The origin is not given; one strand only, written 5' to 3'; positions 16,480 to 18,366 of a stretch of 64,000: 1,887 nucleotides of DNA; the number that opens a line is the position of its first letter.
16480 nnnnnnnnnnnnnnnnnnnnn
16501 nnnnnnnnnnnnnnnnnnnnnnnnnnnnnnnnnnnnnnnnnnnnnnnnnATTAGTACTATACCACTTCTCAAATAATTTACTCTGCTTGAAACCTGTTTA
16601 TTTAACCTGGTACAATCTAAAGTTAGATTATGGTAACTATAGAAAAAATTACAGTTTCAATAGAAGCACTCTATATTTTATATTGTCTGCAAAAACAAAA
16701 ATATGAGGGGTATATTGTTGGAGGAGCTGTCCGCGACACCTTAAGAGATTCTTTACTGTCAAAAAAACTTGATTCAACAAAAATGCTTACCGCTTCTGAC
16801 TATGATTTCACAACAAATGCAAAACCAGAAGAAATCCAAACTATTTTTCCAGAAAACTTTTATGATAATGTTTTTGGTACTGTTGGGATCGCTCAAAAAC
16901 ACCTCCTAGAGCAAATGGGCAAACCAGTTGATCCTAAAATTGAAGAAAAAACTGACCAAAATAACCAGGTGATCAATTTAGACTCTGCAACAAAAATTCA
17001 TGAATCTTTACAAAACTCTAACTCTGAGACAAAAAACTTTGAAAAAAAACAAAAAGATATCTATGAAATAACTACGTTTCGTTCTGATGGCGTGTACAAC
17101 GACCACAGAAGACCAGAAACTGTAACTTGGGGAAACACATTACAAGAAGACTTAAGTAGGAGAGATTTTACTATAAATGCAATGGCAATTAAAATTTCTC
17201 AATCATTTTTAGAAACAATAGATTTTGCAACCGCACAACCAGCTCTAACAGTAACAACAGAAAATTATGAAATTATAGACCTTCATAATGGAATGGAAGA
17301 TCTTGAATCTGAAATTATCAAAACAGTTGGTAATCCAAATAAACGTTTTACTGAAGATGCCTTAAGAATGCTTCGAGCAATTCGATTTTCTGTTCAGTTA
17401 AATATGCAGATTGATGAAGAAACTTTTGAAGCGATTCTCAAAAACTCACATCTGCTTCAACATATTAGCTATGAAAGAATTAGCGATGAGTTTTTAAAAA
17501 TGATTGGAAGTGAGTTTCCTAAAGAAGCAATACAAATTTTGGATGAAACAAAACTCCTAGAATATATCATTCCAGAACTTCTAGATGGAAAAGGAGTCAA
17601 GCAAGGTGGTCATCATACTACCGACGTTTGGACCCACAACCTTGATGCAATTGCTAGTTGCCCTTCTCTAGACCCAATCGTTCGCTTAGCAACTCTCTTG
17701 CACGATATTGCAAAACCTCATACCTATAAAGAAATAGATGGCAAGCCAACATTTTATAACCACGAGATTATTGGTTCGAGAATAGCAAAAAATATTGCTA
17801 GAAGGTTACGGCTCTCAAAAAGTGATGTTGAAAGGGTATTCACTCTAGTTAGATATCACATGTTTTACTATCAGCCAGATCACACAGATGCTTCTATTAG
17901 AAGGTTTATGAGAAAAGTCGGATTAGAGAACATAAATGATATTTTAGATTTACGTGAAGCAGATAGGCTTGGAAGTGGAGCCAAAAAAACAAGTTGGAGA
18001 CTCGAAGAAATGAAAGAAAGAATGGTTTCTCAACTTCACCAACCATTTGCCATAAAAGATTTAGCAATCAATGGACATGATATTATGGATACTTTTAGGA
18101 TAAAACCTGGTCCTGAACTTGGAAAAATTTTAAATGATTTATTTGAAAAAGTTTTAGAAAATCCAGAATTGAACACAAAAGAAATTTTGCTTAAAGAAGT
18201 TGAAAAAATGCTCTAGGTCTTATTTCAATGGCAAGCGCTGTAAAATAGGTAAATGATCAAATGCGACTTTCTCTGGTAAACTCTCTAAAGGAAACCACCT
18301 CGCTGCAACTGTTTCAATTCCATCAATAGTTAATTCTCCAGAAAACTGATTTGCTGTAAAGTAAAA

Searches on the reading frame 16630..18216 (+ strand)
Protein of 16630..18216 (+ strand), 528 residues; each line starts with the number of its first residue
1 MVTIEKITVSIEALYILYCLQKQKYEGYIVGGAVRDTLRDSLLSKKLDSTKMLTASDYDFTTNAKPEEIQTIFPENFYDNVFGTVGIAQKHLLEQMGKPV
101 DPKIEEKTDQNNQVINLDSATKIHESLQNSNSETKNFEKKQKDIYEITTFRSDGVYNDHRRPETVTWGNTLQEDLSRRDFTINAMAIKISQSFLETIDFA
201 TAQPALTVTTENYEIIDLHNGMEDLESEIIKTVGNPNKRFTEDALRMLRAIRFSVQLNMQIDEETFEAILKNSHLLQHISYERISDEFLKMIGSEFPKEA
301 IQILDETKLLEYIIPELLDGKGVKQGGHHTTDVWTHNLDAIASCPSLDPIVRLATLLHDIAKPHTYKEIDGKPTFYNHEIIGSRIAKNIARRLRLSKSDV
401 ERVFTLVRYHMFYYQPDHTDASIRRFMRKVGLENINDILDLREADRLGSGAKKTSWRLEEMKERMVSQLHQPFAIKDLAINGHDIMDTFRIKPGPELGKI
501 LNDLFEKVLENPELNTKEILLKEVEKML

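Call 29: search_protein_families(library=ncbifam, proteins=[window:16630-18216:+], max_evalue=0.00001)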
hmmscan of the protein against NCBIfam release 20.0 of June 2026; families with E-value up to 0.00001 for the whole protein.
window:16630-18216:+ (528 aa): 14 families
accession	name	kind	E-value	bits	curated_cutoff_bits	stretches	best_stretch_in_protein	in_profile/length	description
NF009814.0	PRK13299.1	equivalog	8.1e-75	252.3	290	4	210-318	122-229/396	CCA tRNA nucleotidyltransferase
TIGR02692.1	tRNA_CCA_actino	equivalog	2e-74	250.9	438.8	2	198-518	123-456/466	CCA tRNA nucleotidyltransferase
TIGR01942.1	pcnB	subfamily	2.8e-45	154.9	305.65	2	142-317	85-241/425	polynucleotide adenylyltransferase PcnB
NF008634.1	PRK11623.1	equivalog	2.7e-32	111.9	702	2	208-317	174-283/469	polynucleotide adenylyltransferase PcnB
NF008137.0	PRK10885.1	equivalog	1.3e-29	103.2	451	1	170-414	83-309/409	multifunctional CCA addition/repair protein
NF009813.0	PRK13298.1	equivalog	1.3e-19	70.4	606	1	170-415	83-313/417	tRNA CCA-pyrophosphorylase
NF009811.0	PRK13296.1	equivalog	5.5e-12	45.2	469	1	170-317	83-208/360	CCA tRNA nucleotidyltransferase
NF041569.1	A-tRNAntase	equivalog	5.9e-12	44.7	1440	1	170-324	566-702/880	A-adding tRNA nucleotidyltransferase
NF002895.0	PRK03381.1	equivalog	7.1e-10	37.6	631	1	217-457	307-550/782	[protein-PII] uridylyltransferase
NF001265.0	PRK00227.1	equivalog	5.2e-09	34.8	799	1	243-411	290-455/693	[protein-PII] uridylyltransferase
NF003467.0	PRK05092.1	equivalog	7.1e-09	34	959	1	352-412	543-593/940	[protein-PII] uridylyltransferase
TIGR01693.1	UTase_glnD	equivalog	1.3e-08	33.6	519.4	1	237-412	329-519/850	[protein-PII] uridylyltransferase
NF009812.0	PRK13297.1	equivalog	4.8e-08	32.5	624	0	210-324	112-226/364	tRNA CCA-pyrophosphorylase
TIGR00277.1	HDIG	domain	5.8e-08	32.5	27.6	1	334-397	12-76/84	HDIG domain-containing metalloprotein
